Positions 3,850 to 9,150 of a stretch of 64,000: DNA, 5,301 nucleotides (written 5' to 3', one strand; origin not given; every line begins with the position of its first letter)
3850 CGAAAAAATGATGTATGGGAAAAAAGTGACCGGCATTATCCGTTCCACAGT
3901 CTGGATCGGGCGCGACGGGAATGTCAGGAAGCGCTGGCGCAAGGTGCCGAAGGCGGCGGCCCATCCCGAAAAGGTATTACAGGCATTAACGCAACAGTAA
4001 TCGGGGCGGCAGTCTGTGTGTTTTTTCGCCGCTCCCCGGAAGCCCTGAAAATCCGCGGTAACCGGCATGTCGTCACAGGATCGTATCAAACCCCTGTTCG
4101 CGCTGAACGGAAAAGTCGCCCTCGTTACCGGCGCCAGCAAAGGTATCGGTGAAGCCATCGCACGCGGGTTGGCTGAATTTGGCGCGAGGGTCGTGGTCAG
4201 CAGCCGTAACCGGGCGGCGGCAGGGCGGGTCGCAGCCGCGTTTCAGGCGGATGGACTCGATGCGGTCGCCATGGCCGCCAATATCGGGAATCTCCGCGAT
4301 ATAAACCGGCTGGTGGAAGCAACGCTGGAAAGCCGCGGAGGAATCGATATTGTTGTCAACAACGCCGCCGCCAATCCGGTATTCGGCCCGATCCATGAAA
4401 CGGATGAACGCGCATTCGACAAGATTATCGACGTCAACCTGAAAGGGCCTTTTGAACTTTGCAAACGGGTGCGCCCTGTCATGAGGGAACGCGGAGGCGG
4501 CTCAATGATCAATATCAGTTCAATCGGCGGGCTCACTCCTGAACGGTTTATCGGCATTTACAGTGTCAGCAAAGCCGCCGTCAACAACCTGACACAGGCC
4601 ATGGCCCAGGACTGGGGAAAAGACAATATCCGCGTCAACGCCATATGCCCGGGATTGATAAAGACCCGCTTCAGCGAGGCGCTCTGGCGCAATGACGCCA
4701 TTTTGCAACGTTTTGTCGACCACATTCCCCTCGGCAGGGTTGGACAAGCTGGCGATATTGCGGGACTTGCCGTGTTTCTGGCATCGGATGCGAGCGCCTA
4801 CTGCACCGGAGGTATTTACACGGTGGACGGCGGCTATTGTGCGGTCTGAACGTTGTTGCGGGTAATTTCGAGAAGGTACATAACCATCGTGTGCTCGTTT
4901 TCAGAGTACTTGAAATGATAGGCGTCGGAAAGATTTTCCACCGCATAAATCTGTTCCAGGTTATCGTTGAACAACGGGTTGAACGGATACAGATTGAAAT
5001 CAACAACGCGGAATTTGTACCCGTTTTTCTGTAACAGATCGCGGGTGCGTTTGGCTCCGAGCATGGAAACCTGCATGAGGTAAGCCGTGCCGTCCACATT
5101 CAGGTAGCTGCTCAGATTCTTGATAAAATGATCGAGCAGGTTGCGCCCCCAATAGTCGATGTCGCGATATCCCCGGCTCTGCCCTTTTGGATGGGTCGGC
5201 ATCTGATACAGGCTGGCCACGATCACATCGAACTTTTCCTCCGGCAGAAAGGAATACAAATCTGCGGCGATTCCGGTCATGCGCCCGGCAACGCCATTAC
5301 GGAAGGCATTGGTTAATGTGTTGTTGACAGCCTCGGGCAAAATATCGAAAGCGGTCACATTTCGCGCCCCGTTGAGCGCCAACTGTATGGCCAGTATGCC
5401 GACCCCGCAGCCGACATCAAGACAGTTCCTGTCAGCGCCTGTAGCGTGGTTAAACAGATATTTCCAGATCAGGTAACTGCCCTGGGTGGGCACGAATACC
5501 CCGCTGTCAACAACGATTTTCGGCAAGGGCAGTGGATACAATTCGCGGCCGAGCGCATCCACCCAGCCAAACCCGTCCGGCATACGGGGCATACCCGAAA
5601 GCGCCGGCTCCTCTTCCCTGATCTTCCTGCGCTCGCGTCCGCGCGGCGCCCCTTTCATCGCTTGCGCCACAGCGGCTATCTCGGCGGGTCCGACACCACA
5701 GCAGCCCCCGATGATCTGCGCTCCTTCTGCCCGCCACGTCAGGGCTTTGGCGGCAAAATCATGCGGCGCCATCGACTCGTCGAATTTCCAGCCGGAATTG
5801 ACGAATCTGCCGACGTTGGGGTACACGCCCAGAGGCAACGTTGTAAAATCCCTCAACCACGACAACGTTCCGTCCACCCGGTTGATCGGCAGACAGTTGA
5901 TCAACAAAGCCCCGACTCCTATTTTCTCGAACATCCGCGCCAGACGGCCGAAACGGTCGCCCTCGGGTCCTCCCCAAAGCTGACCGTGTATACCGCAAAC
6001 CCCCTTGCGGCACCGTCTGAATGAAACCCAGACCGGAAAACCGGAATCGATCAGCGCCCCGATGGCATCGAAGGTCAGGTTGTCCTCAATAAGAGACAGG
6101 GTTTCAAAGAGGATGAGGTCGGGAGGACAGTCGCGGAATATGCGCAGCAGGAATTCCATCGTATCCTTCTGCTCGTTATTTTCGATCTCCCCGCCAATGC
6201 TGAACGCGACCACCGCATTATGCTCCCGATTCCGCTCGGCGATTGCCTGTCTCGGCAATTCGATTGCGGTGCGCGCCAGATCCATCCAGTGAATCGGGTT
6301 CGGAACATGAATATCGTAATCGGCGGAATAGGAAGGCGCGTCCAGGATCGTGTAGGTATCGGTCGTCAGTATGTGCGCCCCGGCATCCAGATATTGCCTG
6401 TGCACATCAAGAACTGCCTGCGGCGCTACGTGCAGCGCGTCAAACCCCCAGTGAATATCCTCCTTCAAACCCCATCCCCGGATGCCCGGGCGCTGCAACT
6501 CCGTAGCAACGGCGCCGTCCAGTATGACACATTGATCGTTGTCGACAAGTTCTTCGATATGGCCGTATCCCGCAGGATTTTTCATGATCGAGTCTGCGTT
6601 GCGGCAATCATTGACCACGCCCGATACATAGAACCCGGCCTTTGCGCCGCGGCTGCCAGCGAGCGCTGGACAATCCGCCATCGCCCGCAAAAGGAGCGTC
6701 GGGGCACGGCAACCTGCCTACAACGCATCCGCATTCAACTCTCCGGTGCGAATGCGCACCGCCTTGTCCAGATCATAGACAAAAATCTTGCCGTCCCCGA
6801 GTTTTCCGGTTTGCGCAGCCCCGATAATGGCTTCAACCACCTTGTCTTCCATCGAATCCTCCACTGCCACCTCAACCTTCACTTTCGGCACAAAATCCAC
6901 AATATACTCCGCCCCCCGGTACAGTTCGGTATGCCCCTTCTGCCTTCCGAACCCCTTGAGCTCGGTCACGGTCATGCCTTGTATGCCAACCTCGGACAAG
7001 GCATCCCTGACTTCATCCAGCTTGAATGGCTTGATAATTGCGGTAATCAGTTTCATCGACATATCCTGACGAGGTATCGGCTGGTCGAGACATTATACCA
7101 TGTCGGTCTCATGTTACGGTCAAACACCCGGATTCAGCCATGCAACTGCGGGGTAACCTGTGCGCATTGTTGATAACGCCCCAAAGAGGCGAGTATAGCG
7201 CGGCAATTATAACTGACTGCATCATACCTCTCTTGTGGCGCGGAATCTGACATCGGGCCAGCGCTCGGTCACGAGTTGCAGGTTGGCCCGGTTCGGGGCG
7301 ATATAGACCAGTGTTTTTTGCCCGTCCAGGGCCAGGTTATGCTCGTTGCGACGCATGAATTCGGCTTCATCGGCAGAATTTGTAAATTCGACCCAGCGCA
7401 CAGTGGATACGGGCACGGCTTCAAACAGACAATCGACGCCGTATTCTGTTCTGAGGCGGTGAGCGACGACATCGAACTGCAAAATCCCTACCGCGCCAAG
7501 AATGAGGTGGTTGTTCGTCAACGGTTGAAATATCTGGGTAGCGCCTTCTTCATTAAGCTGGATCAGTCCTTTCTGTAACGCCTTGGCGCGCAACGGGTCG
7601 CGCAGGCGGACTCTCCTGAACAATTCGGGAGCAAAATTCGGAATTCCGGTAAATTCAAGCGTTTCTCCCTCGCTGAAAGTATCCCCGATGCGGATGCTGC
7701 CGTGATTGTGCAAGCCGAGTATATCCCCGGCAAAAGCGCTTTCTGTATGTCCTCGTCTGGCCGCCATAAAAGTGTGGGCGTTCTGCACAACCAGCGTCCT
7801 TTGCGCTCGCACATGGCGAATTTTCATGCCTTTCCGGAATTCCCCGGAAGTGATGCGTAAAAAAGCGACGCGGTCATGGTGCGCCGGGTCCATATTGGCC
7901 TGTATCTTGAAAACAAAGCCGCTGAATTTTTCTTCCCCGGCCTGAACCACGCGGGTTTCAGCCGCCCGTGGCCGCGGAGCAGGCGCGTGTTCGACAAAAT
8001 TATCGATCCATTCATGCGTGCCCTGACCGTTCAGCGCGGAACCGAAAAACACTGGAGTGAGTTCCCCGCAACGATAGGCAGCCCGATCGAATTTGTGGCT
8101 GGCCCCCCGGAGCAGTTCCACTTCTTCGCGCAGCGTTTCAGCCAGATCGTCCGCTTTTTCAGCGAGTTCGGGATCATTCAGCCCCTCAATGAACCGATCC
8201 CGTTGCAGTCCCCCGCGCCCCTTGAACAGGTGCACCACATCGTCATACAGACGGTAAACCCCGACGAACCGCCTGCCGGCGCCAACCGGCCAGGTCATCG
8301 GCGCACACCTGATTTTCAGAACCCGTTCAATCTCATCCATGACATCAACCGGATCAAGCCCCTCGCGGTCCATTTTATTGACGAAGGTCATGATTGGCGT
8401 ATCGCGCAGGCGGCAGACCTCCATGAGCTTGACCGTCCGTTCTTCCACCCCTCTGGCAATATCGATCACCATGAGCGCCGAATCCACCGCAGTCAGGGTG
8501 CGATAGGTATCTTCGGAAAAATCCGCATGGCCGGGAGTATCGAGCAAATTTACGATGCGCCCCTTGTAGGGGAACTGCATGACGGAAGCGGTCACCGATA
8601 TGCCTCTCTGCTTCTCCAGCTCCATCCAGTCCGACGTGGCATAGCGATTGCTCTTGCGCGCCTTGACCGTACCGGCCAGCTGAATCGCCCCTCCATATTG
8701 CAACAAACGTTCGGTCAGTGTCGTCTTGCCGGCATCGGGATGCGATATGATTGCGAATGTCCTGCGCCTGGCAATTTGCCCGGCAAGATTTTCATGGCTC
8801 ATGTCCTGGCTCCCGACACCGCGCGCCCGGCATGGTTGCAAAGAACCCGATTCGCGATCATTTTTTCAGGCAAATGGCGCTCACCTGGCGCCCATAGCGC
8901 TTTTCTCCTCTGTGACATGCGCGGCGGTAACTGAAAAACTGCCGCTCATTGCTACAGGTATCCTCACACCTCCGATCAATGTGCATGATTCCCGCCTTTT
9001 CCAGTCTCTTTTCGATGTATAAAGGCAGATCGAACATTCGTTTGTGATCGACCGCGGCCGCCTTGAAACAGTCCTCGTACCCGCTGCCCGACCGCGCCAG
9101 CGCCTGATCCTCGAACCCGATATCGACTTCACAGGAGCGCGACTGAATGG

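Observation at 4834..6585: Single-polypeptide fusion of a homocysteine S-methyltransferase domain with a class I SAM methyltransferase domain, downstream of glnB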

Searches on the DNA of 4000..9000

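Call 55: search_rna_families(source=window, start=4000, end=9000, threshold=evalue, max_evalue=1)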
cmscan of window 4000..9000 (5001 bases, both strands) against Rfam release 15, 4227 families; matches with E-value up to 1: 0.
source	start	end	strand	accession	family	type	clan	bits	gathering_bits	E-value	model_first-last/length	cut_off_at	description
